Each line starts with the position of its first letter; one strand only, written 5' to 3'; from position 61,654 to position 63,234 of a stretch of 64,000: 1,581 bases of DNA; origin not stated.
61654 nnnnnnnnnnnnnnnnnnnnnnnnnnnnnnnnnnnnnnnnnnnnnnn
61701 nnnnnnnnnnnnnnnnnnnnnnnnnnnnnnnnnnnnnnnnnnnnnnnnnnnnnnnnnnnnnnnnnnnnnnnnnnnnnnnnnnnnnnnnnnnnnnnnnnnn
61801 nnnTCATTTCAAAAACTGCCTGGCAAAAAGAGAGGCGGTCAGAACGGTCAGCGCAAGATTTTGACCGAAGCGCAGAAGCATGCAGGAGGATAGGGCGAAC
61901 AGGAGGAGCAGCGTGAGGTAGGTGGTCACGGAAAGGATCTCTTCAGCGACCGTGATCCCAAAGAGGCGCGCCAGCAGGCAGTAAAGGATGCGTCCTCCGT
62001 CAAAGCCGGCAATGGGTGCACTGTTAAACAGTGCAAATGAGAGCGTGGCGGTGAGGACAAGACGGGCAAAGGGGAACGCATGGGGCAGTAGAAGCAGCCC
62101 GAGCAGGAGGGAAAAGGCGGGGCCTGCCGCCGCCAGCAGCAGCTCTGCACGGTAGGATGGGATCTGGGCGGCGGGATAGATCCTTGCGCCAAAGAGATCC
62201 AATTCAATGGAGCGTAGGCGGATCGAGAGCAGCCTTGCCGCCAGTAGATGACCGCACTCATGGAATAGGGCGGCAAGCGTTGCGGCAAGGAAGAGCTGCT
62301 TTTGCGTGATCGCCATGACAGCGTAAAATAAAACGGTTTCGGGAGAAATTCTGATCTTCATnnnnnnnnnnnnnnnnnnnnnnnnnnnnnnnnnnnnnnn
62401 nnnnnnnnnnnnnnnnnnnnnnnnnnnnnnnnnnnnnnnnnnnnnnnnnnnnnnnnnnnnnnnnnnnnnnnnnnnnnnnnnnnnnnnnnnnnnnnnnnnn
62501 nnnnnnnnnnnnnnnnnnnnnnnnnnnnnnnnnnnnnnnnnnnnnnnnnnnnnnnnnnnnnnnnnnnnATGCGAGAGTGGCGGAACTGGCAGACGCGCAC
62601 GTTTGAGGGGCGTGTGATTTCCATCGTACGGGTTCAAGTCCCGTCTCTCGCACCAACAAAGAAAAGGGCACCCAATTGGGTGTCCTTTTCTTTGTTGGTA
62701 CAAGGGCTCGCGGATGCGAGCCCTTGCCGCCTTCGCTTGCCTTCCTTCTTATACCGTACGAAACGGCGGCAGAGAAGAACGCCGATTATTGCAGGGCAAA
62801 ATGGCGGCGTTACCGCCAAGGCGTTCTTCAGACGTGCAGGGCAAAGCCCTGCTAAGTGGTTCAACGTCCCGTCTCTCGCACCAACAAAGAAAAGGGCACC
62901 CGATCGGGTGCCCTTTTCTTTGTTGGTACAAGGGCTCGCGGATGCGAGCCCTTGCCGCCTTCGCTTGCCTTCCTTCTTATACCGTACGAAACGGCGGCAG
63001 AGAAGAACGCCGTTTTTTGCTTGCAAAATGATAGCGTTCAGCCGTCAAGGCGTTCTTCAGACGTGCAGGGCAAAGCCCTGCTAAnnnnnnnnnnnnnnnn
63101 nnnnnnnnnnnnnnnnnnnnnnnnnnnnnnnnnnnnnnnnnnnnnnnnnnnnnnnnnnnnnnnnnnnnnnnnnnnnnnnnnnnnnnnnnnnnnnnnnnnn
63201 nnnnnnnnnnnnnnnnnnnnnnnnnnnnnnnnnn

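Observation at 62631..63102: ~228-bp tandem duplication that starts inside tRNA-Leu(GAG): an att-like triplication of the T-arm/acceptor 3' segment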

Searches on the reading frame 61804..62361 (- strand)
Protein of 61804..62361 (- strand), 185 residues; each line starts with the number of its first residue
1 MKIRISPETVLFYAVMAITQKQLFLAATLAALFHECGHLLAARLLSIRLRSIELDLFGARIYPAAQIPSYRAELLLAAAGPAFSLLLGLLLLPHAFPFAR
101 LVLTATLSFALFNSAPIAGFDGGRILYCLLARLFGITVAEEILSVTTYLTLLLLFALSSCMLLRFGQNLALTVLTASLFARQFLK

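Call 13: find_encoding_contigs(protein=window:61804-62361:-, flank=3000, max_places=10)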
Protein window:61804-62361:- (185 aa): 15 contigs read that carry it; 10 places shown.
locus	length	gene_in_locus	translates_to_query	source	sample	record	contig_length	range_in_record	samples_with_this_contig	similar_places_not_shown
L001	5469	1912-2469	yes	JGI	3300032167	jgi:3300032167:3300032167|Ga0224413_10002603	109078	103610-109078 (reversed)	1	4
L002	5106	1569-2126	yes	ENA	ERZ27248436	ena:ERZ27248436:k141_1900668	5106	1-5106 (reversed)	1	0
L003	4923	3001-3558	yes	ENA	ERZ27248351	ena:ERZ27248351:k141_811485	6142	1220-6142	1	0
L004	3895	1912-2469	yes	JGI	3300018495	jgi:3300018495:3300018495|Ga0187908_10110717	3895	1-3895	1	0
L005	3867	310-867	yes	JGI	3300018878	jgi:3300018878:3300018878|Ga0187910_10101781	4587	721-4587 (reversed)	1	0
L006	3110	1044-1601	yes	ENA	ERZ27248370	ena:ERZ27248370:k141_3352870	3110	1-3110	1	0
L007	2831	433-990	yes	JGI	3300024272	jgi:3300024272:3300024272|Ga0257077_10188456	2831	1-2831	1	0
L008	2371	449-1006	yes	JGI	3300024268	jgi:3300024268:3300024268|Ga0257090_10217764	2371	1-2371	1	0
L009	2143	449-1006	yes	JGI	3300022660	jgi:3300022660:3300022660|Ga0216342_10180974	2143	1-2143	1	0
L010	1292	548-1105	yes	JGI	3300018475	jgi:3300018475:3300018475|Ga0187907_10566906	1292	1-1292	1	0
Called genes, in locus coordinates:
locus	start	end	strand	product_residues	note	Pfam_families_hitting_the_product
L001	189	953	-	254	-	PF20316:DUF6612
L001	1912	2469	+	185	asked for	PF02163:Peptidase_M50 (weak)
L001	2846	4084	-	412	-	PF01547:SBP_bac_1, PF13416:SBP_bac_8, PF13531:SBP_bac_11, PF13343:SBP_bac_6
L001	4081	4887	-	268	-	PF00528:BPD_transp_1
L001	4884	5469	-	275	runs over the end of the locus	PF00528:BPD_transp_1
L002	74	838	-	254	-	PF20316:DUF6612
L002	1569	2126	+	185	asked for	PF02163:Peptidase_M50 (weak)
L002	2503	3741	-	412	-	PF01547:SBP_bac_1, PF13416:SBP_bac_8, PF13531:SBP_bac_11, PF13343:SBP_bac_6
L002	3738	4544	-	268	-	PF00528:BPD_transp_1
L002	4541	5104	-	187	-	?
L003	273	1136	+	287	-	PF00398:RrnaAD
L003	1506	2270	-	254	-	PF20316:DUF6612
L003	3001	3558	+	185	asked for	PF02163:Peptidase_M50 (weak)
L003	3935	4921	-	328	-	?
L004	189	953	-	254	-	PF20316:DUF6612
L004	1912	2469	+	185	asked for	PF02163:Peptidase_M50 (weak)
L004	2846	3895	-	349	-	?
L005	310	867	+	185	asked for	PF02163:Peptidase_M50 (weak)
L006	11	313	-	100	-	PF20316:DUF6612 (weak)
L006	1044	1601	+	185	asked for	PF02163:Peptidase_M50 (weak)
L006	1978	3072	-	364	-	PF01547:SBP_bac_1, PF13416:SBP_bac_8, PF13531:SBP_bac_11, PF13343:SBP_bac_6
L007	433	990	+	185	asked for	PF02163:Peptidase_M50 (weak)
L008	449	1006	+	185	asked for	PF02163:Peptidase_M50 (weak)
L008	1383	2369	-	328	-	?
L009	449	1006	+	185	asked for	PF02163:Peptidase_M50 (weak)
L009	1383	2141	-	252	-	PF01547:SBP_bac_1 (weak), PF13343:SBP_bac_6, PF13416:SBP_bac_8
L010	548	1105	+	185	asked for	PF02163:Peptidase_M50 (weak)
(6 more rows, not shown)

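Call 25: find_homologous_proteins(query=window:61804-62361:-, max_evalue=1e-20)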
Query window:61804-62361:- (185 aa): 210 proteins with E <= 1e-20 among 8000 candidates; the best 120 are listed.
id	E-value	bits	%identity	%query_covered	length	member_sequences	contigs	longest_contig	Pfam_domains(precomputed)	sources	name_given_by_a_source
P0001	1.0e-104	366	100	100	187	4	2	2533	PF02163.29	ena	-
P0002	3.0e-62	228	66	99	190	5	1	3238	PF02163.29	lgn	-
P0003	1.1e-61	226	65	99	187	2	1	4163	PF02163.29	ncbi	-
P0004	1.2e-60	222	64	99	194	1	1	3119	PF13398.13,PF02163.29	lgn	-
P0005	1.2e-60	222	64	99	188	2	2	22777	PF02163.29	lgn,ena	-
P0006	4.3e-60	221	64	99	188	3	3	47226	PF02163.29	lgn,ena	-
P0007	1.4e-59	219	63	99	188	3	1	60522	PF02163.29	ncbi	-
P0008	1.6e-59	219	65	100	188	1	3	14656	PF02163.29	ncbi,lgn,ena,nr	ncbi:MAG: M50 family metallopeptidase [Clostridia bacterium]|nr:M50 family metallopeptidase [Clostri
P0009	3.4e-59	218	64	99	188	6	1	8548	PF02163.29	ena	-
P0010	4.7e-59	217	66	99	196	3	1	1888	PF02163.29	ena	-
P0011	1.1e-58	216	62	99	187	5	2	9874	PF02163.29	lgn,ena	-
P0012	2.2e-58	215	61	99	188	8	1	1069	PF02163.29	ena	-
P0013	2.3e-58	215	60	99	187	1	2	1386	PF02163.29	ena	-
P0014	2.7e-58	215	64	99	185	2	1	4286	PF02163.29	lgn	-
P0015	1.6e-57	212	61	99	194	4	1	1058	PF02163.29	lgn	-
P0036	7.0e-54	200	61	99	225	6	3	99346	PF02163.29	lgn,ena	-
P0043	4.2e-53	198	60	99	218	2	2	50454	PF02163.29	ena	-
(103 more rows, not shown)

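Call 26: find_encoding_contigs(protein=P0007, flank=2500, max_places=2)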
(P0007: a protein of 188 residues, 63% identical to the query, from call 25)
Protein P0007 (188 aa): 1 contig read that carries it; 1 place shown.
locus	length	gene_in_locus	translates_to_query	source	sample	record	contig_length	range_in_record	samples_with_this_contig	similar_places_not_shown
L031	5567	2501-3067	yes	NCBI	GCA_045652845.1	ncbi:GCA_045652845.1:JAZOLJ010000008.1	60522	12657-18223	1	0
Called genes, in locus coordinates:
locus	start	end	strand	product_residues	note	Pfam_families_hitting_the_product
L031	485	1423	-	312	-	PF00749:tRNA-synt_1c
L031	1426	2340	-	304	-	PF00753:Lactamase_B, PF23023:Anti-Pycsar_Apyc1 (weak), PF12706:Lactamase_B_2 (weak)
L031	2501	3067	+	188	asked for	PF02163:Peptidase_M50 (weak)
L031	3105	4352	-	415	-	PF01547:SBP_bac_1, PF13531:SBP_bac_11, PF13416:SBP_bac_8, PF13343:SBP_bac_6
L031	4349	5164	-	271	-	PF00528:BPD_transp_1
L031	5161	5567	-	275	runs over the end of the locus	PF00528:BPD_transp_1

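Call 27: find_encoding_contigs(protein=P0006, flank=2500, max_places=2)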
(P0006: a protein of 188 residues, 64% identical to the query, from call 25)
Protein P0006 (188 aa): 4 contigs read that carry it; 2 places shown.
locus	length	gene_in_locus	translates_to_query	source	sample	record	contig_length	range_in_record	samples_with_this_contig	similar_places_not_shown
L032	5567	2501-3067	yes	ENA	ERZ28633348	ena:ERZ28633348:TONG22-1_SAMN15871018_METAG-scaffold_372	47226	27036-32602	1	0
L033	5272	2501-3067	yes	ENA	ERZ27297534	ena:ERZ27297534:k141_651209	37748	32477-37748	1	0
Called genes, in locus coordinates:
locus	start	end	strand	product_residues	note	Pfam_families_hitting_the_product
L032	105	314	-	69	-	-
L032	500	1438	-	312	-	PF00749:tRNA-synt_1c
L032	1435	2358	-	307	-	PF00753:Lactamase_B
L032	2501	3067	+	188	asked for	PF02163:Peptidase_M50 (weak)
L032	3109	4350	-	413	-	PF01547:SBP_bac_1, PF13531:SBP_bac_11, PF13416:SBP_bac_8, PF13343:SBP_bac_6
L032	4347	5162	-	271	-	PF00528:BPD_transp_1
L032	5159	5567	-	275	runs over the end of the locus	PF00528:BPD_transp_1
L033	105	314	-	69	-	-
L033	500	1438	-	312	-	PF00749:tRNA-synt_1c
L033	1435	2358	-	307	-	PF00753:Lactamase_B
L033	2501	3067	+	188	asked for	PF02163:Peptidase_M50 (weak)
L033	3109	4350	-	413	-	PF01547:SBP_bac_1, PF13531:SBP_bac_11, PF13416:SBP_bac_8, PF13343:SBP_bac_6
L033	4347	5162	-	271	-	PF00528:BPD_transp_1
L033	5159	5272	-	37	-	?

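Call 28: find_encoding_contigs(protein=P0003, flank=2500, max_places=2)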
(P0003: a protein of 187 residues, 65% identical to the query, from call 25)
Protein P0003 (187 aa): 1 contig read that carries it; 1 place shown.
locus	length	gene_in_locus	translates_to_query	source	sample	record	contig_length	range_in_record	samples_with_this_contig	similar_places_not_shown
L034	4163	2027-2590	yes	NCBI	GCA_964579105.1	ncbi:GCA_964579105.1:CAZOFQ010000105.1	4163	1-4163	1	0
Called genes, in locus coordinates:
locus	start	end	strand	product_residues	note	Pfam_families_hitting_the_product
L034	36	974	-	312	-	PF00749:tRNA-synt_1c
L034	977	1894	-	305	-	PF00753:Lactamase_B, PF23023:Anti-Pycsar_Apyc1 (faint), PF12706:Lactamase_B_2 (weak)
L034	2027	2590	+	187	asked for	PF02163:Peptidase_M50 (weak)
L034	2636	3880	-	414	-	PF01547:SBP_bac_1, PF13531:SBP_bac_11, PF13416:SBP_bac_8, PF13343:SBP_bac_6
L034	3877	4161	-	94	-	?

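Call 50: find_homologous_proteins(query=L003:273-1133:+, max_evalue=1e-60)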
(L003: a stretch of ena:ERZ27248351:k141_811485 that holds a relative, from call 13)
Query L003:273-1133:+ (287 aa): 6949 proteins with E <= 1e-60 among 8000 candidates; the best 120 are listed.
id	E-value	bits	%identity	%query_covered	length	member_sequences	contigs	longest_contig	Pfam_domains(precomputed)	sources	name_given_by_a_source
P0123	1.1e-182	623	100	100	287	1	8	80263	PF00398.27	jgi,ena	-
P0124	1.5e-148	511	81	100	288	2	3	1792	PF00398.27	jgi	-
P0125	1.1e-147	508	80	100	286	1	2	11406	PF00398.27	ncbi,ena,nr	ncbi:MAG: 16S rRNA (adenine(1518)-N(6)/adenine(1519)-N(6))-dimethyltransferase RsmA [Clostridia bact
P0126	1.5e-147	508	80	100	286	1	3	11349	PF00398.27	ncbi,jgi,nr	ncbi:MAG: 16S rRNA (adenine(1518)-N(6)/adenine(1519)-N(6))-dimethyltransferase RsmA [Ruminococcaceae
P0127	6.3e-147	506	80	100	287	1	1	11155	PF00398.27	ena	-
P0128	5.4e-146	503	80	100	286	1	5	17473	PF00398.27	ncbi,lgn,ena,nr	ncbi:MAG: 16S rRNA (adenine(1518)-N(6)/adenine(1519)-N(6))-dimethyltransferase RsmA [Clostridia bact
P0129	5.5e-146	503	80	100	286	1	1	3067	PF00398.27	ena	-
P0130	5.8e-146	503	80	100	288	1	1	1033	PF00398.27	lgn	-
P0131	7.4e-146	502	79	100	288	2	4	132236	PF00398.27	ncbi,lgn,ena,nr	ncbi:MAG: 16S rRNA (adenine(1518)-N(6)/adenine(1519)-N(6))-dimethyltransferase RsmA [Clostridia bact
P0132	8.5e-146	502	80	100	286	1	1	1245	PF00398.27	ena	-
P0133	9.1e-146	502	80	100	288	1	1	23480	PF00398.27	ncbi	-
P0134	3.0e-145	500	79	100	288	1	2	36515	PF00398.27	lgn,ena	-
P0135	9.7e-145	499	79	100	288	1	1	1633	PF00398.27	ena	-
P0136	1.4e-144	498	79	100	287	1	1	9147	PF00398.27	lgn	-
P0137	2.6e-144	497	78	100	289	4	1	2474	PF00398.27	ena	-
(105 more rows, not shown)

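Call 51: find_encoding_contigs(protein=P0123, flank=6000, max_places=10)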
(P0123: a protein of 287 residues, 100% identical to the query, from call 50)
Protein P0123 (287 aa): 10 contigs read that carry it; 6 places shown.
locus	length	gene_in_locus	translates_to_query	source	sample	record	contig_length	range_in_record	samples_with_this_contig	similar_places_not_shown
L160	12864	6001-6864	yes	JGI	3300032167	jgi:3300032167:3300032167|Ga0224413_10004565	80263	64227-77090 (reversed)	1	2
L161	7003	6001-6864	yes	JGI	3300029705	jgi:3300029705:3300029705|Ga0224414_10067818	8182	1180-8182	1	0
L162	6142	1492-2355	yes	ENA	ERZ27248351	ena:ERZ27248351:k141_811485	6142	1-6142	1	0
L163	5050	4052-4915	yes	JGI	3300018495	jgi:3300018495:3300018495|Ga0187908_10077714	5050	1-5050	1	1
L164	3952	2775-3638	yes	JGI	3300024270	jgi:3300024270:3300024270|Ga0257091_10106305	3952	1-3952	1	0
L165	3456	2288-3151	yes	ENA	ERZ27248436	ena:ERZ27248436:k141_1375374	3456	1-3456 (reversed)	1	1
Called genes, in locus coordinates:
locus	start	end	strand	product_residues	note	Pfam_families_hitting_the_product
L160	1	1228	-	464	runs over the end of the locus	PF00682:HMGL-like, PF02436:PYC_OADA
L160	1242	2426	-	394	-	PF03977:OAD_beta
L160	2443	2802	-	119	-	PF25973:BSH_CzcB (faint), PF00364:Biotin_lipoyl, PF25917:BSH_RND, PF25919:BSH_CusB (weak), PF25984:BSH_YknX (faint)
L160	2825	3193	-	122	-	PF04277:OAD_gamma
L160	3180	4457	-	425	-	PF01039:Carboxyl_trans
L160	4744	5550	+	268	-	PF04909:Amidohydro_2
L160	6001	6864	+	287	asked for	PF00398:RrnaAD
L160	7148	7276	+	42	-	-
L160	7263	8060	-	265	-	PF01381:HTH_3, PF12844:HTH_19, PF13443:HTH_26, PF00717:Peptidase_S24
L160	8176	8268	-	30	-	-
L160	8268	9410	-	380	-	PF00849:PseudoU_synth_2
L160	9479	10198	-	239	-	PF10105:DUF2344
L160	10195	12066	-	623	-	PF19864:Radical_SAM_N2, PF04055:Radical_SAM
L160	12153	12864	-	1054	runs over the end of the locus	-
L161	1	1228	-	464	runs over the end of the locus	PF00682:HMGL-like, PF02436:PYC_OADA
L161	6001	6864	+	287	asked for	PF00398:RrnaAD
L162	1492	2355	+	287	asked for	PF00398:RrnaAD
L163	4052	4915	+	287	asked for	PF00398:RrnaAD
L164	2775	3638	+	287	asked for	PF00398:RrnaAD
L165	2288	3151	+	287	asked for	PF00398:RrnaAD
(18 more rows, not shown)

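Call 55: search_protein_families(library=pfam, proteins=[L160:7263-8060:-], max_evalue=0.01)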
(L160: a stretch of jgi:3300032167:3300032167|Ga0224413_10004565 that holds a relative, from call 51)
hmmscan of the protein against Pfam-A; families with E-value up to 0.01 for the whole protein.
L160:7263-8060:- (265 aa): 6 families
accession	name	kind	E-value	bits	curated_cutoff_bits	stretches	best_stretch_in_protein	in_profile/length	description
PF00717.28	Peptidase_S24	-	7.8e-19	67.9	23.3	1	148-259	1-116/116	Peptidase S24-like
PF01381.28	HTH_3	-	1.8e-11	44.3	23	1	8-62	2-55/55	Helix-turn-helix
PF13443.12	HTH_26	-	1.5e-10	41.6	22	1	6-60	1-55/63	Cro/C1-type HTH DNA-binding domain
PF12844.13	HTH_19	-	7.4e-10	39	30.2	1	5-66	2-62/64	Helix-turn-helix domain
PF13560.12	HTH_31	-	0.0019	18.9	27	1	10-58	9-57/64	Helix-turn-helix domain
PF07022.19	Phage_CI_repr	-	0.0072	17.1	22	0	6-67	2-62/65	Bacteriophage CI repressor helix-turn-helix domain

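Call 57: find_encoding_contigs(protein=P0128, flank=5000, max_places=2)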
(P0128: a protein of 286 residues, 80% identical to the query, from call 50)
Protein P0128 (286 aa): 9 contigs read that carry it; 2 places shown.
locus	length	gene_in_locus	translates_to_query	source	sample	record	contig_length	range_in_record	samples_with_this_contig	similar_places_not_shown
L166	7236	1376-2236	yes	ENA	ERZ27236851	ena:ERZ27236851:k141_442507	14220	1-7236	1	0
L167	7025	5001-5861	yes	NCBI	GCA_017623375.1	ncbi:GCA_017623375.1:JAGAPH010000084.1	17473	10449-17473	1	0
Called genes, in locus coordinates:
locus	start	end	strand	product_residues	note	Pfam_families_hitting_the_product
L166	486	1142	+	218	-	-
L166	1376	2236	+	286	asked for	PF00398:RrnaAD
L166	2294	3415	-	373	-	PF14607:GxDLY, PF13472:Lipase_GDSL_2 (faint), PF14606:Lipase_GDSL_3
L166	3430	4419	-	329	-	PF03547:Mem_trans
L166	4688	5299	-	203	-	PF12844:HTH_19, PF13560:HTH_31 (weak), PF01381:HTH_3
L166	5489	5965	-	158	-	PF01243:PNPOx_N, PF12900:Pyridox_ox_2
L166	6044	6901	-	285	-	-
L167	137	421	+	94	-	PF00166:Cpn10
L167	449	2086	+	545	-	PF00118:Cpn60_TCP1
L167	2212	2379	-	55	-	-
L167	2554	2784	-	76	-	-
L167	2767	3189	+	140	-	PF04909:Amidohydro_2 (weak)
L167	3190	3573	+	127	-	PF04909:Amidohydro_2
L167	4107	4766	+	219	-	-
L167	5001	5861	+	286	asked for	PF00398:RrnaAD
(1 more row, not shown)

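Call 58: find_encoding_contigs(protein=P0131, flank=5000, max_places=2)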
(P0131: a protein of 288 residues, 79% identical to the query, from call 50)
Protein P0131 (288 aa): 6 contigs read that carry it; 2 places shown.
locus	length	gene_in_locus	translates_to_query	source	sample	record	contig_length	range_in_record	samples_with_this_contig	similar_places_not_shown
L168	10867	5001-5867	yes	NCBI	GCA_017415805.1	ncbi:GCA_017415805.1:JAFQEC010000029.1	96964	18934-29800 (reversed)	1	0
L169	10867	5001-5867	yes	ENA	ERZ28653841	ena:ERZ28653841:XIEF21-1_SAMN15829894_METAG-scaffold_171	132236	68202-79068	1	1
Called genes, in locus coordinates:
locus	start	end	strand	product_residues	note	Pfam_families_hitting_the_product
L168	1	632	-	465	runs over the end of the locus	PF00682:HMGL-like, PF02436:PYC_OADA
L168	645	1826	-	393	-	PF03977:OAD_beta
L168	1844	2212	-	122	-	PF25919:BSH_CusB (faint), PF00364:Biotin_lipoyl, PF25917:BSH_RND, PF25973:BSH_CzcB (faint), PF25984:BSH_YknX (faint)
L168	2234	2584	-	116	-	PF04277:OAD_gamma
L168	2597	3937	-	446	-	PF01039:Carboxyl_trans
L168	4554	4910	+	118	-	PF05635:23S_rRNA_IVP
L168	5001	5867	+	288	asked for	PF00398:RrnaAD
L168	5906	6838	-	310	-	-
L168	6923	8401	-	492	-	PF09547:SpoIVA_ATPase, PF20438:SpoIVA_middle, PF20439:SpoIVA_C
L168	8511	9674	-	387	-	PF00266:Aminotran_5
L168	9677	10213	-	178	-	-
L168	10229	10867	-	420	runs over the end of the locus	PF06838:Met_gamma_lyase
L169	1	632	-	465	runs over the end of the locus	PF00682:HMGL-like, PF02436:PYC_OADA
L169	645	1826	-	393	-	PF03977:OAD_beta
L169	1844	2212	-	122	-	PF25919:BSH_CusB (faint), PF00364:Biotin_lipoyl, PF25917:BSH_RND, PF25973:BSH_CzcB (faint), PF25984:BSH_YknX (faint)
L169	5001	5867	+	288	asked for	PF00398:RrnaAD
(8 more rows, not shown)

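Call 71: find_encoding_contigs(protein=P0008, flank=5000, max_places=3)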
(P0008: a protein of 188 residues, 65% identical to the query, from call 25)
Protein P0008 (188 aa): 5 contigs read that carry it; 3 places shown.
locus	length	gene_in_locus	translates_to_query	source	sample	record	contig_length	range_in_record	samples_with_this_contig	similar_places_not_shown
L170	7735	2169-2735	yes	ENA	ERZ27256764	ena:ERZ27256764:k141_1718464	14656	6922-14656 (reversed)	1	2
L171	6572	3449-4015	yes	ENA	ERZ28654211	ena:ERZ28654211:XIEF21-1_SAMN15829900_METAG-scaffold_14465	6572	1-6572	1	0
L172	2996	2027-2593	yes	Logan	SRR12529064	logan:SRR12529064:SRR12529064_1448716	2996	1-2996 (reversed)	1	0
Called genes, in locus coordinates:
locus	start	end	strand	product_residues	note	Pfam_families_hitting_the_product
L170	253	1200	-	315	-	PF00749:tRNA-synt_1c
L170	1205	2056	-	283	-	PF00753:Lactamase_B, PF12706:Lactamase_B_2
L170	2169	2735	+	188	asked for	PF02163:Peptidase_M50 (weak)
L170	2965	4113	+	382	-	PF00005:ABC_tran, PF13401:AAA_22 (faint), PF08402:TOBE_2 (weak)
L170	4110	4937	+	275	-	PF00528:BPD_transp_1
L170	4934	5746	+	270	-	PF00528:BPD_transp_1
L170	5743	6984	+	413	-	PF01547:SBP_bac_1, PF13531:SBP_bac_11, PF13416:SBP_bac_8, PF13343:SBP_bac_6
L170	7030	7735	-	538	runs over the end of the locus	-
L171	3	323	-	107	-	?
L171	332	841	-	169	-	PF07456:Hpre_diP_synt_I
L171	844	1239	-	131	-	PF07009:NusG_II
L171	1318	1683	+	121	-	-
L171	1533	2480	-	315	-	PF00749:tRNA-synt_1c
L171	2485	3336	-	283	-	PF00753:Lactamase_B, PF12706:Lactamase_B_2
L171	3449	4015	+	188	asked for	PF02163:Peptidase_M50 (weak)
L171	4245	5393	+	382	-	PF00005:ABC_tran, PF13401:AAA_22 (faint), PF08402:TOBE_2 (weak)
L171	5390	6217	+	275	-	PF00528:BPD_transp_1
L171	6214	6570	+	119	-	?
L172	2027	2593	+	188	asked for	PF02163:Peptidase_M50 (weak)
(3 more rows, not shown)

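Call 72: find_encoding_contigs(protein=P0036, flank=5000, max_places=3)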
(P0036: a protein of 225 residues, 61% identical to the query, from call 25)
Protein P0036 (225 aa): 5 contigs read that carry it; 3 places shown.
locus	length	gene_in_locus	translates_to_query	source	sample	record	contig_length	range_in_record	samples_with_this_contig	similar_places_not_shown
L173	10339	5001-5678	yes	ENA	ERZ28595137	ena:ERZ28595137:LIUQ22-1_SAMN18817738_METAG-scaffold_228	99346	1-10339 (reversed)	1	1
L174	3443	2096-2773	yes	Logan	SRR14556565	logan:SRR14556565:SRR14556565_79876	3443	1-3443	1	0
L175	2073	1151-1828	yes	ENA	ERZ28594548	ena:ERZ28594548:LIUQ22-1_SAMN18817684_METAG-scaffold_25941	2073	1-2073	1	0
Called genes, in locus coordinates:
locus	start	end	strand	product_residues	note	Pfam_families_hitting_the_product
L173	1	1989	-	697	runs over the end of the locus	PF22848:ASD1_dom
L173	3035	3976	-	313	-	PF00749:tRNA-synt_1c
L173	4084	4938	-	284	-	PF00753:Lactamase_B, PF12706:Lactamase_B_2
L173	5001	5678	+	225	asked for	PF02163:Peptidase_M50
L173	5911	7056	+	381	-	PF00005:ABC_tran, PF13304:AAA_21 (faint), PF08402:TOBE_2 (weak)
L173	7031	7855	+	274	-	PF00528:BPD_transp_1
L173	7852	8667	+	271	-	PF00528:BPD_transp_1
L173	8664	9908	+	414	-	PF01547:SBP_bac_1, PF13531:SBP_bac_11, PF13416:SBP_bac_8, PF13343:SBP_bac_6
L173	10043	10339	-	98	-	?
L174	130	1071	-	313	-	PF00749:tRNA-synt_1c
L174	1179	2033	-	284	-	PF00753:Lactamase_B, PF12706:Lactamase_B_2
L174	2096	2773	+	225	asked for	PF02163:Peptidase_M50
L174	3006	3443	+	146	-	?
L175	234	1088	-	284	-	PF00753:Lactamase_B, PF12706:Lactamase_B_2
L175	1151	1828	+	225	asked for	PF02163:Peptidase_M50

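Call 80: find_encoding_contigs(protein=P0043, flank=5000, max_places=3)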
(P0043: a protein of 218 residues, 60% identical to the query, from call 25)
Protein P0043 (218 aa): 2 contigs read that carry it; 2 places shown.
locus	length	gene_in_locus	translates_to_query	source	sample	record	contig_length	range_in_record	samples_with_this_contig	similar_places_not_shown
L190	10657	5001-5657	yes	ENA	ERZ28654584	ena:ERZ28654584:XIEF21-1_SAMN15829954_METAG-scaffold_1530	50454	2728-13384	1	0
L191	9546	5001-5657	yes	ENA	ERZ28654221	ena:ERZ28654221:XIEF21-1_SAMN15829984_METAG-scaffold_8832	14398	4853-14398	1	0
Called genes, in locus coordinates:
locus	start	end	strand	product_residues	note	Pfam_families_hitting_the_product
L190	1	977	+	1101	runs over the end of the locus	PF14311:DUF4379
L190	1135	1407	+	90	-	-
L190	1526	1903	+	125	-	-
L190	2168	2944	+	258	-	PF05116:S6PP (weak), PF08282:Hydrolase_3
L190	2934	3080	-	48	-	-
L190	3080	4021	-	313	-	PF00749:tRNA-synt_1c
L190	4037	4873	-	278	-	PF00753:Lactamase_B, PF12706:Lactamase_B_2 (weak)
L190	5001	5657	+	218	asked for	PF02163:Peptidase_M50 (weak)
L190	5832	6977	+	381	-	PF00005:ABC_tran, PF13304:AAA_21 (faint), PF08402:TOBE_2 (faint)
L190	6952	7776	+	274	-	PF00528:BPD_transp_1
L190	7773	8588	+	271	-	PF00528:BPD_transp_1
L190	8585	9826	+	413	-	PF01547:SBP_bac_1, PF13531:SBP_bac_11, PF13416:SBP_bac_8, PF13343:SBP_bac_6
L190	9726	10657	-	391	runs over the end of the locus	PF13088:BNR_2, PF00165:HTH_AraC, PF12833:HTH_18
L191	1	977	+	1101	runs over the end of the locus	PF14311:DUF4379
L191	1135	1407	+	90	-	-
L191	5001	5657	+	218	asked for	PF02163:Peptidase_M50 (weak)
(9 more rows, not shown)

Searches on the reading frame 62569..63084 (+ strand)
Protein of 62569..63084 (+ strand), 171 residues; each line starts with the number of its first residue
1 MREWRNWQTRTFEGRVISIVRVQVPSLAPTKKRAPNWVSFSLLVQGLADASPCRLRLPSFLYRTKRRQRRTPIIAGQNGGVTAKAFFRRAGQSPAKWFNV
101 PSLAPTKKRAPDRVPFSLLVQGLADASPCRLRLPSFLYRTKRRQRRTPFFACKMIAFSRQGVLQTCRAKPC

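Call 55: search_protein_families(library=pfam, proteins=[window:62569-63084:+], max_evalue=0.01)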
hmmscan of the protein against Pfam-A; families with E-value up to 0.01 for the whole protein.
window:62569-63084:+ (171 aa): 0 families
